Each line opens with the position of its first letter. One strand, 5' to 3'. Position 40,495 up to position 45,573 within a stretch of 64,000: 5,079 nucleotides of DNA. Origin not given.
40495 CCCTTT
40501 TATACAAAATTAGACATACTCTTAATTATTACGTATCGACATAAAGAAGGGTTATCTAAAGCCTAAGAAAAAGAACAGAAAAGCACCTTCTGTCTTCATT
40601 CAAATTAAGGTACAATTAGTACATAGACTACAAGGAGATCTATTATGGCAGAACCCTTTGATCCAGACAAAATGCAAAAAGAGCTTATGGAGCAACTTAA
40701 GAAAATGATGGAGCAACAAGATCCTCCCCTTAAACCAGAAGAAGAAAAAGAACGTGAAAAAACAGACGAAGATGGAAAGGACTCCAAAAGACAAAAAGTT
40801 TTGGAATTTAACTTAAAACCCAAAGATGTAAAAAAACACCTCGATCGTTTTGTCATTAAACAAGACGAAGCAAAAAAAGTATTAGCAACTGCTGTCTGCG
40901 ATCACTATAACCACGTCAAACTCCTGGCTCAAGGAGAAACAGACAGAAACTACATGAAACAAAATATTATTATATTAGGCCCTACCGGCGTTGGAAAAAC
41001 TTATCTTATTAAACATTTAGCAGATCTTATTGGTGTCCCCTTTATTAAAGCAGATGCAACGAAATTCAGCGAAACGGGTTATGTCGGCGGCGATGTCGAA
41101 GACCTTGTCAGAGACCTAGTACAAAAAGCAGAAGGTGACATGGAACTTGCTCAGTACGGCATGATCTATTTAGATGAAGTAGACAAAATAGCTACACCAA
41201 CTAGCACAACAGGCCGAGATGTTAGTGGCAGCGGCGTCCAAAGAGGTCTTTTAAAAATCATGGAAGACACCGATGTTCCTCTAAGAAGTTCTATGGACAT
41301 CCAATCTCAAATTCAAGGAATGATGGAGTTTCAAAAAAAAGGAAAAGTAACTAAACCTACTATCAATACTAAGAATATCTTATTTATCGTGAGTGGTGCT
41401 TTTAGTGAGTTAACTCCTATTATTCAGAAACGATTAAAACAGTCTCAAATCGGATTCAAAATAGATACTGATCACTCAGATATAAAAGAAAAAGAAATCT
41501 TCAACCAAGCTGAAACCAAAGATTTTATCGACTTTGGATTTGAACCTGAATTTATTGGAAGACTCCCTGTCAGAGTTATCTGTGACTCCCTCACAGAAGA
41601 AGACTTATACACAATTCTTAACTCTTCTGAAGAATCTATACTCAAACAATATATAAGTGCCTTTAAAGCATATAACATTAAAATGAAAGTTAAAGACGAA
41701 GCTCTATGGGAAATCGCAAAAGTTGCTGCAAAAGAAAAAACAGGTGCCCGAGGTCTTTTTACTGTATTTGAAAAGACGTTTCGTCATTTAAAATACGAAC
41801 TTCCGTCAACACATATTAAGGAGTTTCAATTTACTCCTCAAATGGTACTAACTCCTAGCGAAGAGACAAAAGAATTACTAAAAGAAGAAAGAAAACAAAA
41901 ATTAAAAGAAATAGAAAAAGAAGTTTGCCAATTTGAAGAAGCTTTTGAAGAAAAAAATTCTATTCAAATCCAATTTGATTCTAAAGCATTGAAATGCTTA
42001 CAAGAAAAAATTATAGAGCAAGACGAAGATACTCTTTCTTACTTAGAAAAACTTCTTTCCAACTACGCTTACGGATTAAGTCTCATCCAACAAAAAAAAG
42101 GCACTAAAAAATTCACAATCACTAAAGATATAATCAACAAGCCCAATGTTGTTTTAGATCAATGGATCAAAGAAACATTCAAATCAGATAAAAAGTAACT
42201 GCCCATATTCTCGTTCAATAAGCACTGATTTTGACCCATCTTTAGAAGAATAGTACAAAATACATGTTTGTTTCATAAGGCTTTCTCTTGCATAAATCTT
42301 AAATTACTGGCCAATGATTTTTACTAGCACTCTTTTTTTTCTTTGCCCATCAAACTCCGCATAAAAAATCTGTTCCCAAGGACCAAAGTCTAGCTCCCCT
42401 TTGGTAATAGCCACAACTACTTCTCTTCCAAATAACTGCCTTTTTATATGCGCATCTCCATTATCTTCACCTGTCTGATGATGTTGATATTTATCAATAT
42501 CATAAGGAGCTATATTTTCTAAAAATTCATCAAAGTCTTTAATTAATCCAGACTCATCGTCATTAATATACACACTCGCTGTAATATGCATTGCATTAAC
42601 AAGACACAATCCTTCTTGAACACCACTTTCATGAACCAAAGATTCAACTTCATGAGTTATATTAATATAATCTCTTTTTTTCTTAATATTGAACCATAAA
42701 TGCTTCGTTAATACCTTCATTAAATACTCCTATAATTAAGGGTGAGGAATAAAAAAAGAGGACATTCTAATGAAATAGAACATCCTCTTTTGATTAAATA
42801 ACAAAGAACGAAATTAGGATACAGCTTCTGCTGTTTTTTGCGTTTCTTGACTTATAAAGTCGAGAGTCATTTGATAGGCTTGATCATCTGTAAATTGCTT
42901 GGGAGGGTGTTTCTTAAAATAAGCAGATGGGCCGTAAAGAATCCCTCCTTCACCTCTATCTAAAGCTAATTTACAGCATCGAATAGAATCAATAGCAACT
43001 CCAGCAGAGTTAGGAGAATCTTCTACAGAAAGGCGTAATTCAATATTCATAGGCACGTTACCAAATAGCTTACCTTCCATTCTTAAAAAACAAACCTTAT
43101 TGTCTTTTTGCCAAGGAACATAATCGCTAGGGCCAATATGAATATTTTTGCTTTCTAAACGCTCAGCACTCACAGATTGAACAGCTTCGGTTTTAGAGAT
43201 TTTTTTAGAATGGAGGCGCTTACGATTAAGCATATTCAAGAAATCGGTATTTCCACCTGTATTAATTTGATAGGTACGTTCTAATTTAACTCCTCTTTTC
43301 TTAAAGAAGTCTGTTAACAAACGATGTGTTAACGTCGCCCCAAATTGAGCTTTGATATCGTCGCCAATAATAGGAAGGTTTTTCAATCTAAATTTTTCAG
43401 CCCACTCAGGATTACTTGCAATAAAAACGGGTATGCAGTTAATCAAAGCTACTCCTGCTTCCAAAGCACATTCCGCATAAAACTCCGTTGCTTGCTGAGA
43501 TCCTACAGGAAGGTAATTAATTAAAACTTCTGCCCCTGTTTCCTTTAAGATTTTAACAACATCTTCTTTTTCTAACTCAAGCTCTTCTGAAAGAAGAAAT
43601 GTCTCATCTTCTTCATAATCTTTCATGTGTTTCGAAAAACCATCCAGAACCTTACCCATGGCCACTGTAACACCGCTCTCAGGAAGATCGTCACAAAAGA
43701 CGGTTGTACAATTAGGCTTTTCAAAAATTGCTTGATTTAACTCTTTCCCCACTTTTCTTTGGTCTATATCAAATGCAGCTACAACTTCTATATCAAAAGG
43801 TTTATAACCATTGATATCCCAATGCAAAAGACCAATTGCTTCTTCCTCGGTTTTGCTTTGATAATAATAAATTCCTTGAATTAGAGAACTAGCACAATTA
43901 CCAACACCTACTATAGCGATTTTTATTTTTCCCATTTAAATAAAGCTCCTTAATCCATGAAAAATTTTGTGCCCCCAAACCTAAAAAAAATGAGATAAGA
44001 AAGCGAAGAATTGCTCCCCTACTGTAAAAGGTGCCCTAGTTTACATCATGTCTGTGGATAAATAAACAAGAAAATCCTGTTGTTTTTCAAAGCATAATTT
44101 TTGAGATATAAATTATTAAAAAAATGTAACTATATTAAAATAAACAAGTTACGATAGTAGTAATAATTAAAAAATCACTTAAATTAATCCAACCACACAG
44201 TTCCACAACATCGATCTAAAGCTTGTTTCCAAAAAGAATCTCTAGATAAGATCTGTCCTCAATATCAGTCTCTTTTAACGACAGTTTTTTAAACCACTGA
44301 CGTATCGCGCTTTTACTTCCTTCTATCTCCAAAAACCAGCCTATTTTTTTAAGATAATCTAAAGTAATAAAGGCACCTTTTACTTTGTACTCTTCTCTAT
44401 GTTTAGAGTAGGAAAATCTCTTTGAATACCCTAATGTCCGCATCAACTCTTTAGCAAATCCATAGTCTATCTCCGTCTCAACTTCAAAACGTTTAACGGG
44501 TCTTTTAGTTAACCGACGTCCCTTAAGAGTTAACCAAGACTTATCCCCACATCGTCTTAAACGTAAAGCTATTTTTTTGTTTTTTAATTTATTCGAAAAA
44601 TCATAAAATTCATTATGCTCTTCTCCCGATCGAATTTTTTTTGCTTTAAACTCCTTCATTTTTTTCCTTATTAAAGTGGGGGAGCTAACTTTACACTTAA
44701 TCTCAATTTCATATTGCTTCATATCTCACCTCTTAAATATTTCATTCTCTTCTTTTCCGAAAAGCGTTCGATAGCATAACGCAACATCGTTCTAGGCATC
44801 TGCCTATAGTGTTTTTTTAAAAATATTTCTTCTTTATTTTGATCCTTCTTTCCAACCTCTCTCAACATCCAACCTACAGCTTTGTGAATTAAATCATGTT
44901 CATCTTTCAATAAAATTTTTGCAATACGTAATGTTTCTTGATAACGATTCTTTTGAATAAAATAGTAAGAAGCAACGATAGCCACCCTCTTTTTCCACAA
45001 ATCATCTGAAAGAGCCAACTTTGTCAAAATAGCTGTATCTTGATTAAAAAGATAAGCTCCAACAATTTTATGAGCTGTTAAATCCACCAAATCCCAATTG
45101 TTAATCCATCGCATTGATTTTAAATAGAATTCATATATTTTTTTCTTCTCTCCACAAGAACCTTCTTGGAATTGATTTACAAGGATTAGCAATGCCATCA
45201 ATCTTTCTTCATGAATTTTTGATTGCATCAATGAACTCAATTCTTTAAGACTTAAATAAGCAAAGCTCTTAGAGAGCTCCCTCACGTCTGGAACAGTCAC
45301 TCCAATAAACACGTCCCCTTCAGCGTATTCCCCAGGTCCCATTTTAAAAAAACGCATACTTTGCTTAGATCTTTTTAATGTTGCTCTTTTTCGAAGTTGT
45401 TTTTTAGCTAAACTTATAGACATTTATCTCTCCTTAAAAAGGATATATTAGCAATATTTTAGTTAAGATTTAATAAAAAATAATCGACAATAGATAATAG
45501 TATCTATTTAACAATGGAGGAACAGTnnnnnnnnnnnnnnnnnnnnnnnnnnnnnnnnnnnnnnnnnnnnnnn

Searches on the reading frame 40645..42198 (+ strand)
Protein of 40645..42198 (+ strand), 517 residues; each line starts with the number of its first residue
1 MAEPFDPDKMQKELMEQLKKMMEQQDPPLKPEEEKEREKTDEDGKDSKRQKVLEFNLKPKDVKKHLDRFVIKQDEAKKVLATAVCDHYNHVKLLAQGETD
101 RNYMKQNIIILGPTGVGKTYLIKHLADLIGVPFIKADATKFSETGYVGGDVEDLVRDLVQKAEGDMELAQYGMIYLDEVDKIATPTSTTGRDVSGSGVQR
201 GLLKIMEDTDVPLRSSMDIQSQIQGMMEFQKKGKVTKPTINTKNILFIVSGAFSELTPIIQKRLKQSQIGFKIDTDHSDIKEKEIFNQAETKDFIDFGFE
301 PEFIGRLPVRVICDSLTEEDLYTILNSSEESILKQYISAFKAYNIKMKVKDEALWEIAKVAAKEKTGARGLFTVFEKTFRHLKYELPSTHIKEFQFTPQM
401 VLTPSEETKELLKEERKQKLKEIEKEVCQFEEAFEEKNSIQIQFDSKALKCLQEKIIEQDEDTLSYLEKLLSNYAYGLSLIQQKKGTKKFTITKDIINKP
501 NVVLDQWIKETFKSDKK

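Call 4: search_protein_families(library=pfam, proteins=[window:40645-42198:+], max_evalue=0.01)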
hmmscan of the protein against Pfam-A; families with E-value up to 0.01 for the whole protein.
window:40645-42198:+ (517 aa): 14 families
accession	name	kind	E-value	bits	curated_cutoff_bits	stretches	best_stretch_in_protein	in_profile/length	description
PF07724.20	AAA_2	-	4.1e-28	98.9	27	1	106-309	4-165/166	AAA domain (Cdc48 subfamily)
PF00004.35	AAA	-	3.7e-13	50.5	21.2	1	108-211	1-97/131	ATPase family associated with various cellular activities (AAA)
PF10431.15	ClpB_D2-small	-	4.6e-06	27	21.9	1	316-377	1-58/81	C-terminal, D2-small domain, of ClpB protein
PF13401.12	AAA_22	-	0.00023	21.9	27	1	105-143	5-46/130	AAA domain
PF13173.12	AAA_14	-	0.00026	21.4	27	1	106-183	3-75/129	AAA domain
PF07728.20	AAA_5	-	0.00043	20.7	22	1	107-183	1-79/139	AAA domain (dynein-related subfamily)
PF00158.32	Sigma54_activat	-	0.00055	20.1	20.2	1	104-184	21-107/168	Sigma-54 interaction domain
PF13191.12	AAA_16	-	0.00069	20.6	32.6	1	100-165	19-85/167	AAA ATPase domain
PF13479.12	AAA_24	-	0.0012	19.2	27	1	105-184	2-78/195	AAA domain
PF00493.29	MCM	-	0.0013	18.4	23.3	1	101-184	53-135/224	MCM P-loop domain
PF01695.23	IstB_IS21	-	0.0014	18.6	24.1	1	105-125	92-112/238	IstB-like ATP binding protein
PF13521.12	AAA_28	-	0.0017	19.1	27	1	108-147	2-41/164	AAA domain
PF20030.5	bpMoxR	-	0.002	17.7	27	0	105-179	31-106/205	MoxR domain in the MoxR-vWA-beta-propeller ternary systems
PF01078.27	Mg_chelatase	-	0.0029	17.5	20.3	0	106-129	23-46/207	Magnesium chelatase, subunit ChlI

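Call 5: search_protein_families(library=ncbifam, proteins=[window:40645-42198:+], max_evalue=0.01)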
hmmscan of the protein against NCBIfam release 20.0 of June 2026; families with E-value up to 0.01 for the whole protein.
window:40645-42198:+ (517 aa): 26 families (the best 25 are shown)
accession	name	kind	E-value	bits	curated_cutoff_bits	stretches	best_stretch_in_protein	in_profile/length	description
NF003745.1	PRK05342.1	equivalog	4.4e-104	348.6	359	1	43-417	57-413/418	ATP-dependent Clp protease ATP-binding subunit ClpX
TIGR00382.1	clpX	equivalog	5.7e-92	308.9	370.75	1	35-404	45-408/414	ATP-dependent protease ATP-binding subunit ClpX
TIGR00390.1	hslU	equivalog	2.3e-58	198.2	362.45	3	58-162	2-104/441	ATP-dependent protease ATPase subunit HslU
TIGR02639.1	ClpA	equivalog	3.1e-12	45.5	993.15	2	59-144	448-526/734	ATP-dependent Clp protease ATP-binding subunit ClpA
TIGR03346.1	chaperone_ClpB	equivalog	4.2e-09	35.3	1232.1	1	62-128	559-618/853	ATP-dependent chaperone ClpB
NF003229.0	PRK04195.1-5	equivalog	9.8e-09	34.4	280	1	70-213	19-138/413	replication factor C large subunit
NF047747.1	PrtsmActNtasePan2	equivalog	4.4e-07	29.5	700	1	108-210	188-283/397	proteasome-activating nucleotidase Pan2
NF003069.1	PRK03992.1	subfamily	8.6e-07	28.4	500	1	107-210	167-263/379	proteasome-activating nucleotidase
TIGR01242.2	TIGR01242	subfamily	1.3e-06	27.7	500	1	107-210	150-246/362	proteasome-activating nucleotidase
NF047748.1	PrtsmActNtasePan1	equivalog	1.3e-06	27.7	750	1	107-210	184-280/405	proteasome-activating nucleotidase Pan1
NF008118.0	PRK10865.1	equivalog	4.4e-06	24.9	1417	1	62-129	562-622/857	ATP-dependent chaperone ClpB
NF041006.2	cell_div_CdvC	equivalog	6.2e-06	25.4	650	1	12-193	54-222/370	cell division protein CdvC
TIGR01243.1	CDC48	subfamily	2e-05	23.1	802.65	1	107-188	214-289/733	CDC48 family AAA ATPase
TIGR01241.2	FtsH_fam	equivalog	2.9e-05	23.1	600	1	108-183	198-267/598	ATP-dependent zinc metalloprotease FtsH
NF008004.0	PRK10733.1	equivalog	8.5e-05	20.7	1008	1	104-183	184-257/644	ATP-dependent zinc metalloprotease FtsH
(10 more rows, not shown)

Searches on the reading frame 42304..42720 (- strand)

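Call 33: search_protein_families(library=pfam, proteins=[window:42304-42720:-], max_evalue=0.0001)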
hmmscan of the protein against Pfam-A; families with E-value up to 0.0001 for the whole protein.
window:42304-42720:- (138 aa): 1 family
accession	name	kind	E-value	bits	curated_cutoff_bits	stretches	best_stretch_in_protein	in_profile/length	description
PF01894.22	UPF0047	-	3.7e-38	130.7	27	1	20-135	1-117/117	Uncharacterised protein family UPF0047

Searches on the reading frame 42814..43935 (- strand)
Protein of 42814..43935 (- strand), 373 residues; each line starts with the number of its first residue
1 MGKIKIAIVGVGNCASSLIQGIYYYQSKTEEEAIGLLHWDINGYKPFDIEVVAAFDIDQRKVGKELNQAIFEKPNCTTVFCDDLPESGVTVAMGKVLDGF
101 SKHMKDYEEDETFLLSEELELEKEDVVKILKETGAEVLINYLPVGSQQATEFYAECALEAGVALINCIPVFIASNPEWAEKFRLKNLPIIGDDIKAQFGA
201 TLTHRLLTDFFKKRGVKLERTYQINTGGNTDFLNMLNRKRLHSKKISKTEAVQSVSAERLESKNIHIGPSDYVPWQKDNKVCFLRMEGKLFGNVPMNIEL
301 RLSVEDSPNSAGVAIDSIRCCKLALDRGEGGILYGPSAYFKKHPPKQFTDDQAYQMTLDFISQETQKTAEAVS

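Call 33: search_protein_families(library=pfam, proteins=[window:42814-43935:-], max_evalue=0.0001)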
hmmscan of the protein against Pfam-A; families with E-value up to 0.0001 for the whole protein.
window:42814-43935:- (373 aa): 1 family
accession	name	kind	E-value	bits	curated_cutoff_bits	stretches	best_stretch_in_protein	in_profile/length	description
PF01658.22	Inos-1-P_synth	-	9.2e-37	125.9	27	1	199-307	1-107/107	Myo-inositol-1-phosphate synthase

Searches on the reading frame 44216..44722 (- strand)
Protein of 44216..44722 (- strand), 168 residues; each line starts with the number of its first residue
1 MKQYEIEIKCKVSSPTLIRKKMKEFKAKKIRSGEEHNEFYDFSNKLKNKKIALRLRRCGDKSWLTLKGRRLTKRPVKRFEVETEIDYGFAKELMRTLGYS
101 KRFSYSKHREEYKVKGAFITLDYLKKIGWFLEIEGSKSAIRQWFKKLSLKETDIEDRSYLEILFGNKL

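Call 33: search_protein_families(library=pfam, proteins=[window:44216-44722:-], max_evalue=0.0001)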
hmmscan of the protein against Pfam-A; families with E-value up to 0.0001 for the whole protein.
window:44216-44722:- (168 aa): 1 family
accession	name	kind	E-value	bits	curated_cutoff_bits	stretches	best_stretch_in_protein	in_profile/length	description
PF01928.26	CYTH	-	7.2e-20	72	23.2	1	4-154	2-174/179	CYTH domain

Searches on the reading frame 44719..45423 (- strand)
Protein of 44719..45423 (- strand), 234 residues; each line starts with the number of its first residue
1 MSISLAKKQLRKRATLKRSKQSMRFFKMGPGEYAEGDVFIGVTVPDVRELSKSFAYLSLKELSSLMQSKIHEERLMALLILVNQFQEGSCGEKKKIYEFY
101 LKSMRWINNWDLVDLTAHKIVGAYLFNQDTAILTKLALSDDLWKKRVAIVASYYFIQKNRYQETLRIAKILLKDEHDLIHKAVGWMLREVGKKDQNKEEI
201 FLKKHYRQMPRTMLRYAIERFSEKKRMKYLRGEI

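Call 33: search_protein_families(library=pfam, proteins=[window:44719-45423:-], max_evalue=0.0001)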
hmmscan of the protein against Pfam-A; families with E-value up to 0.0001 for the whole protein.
window:44719-45423:- (234 aa): 1 family
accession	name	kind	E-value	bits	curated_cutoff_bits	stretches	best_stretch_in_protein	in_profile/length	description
PF08713.17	DNA_alkylation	-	9.3e-60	202.4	21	1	7-221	2-213/213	DNA alkylation repair enzyme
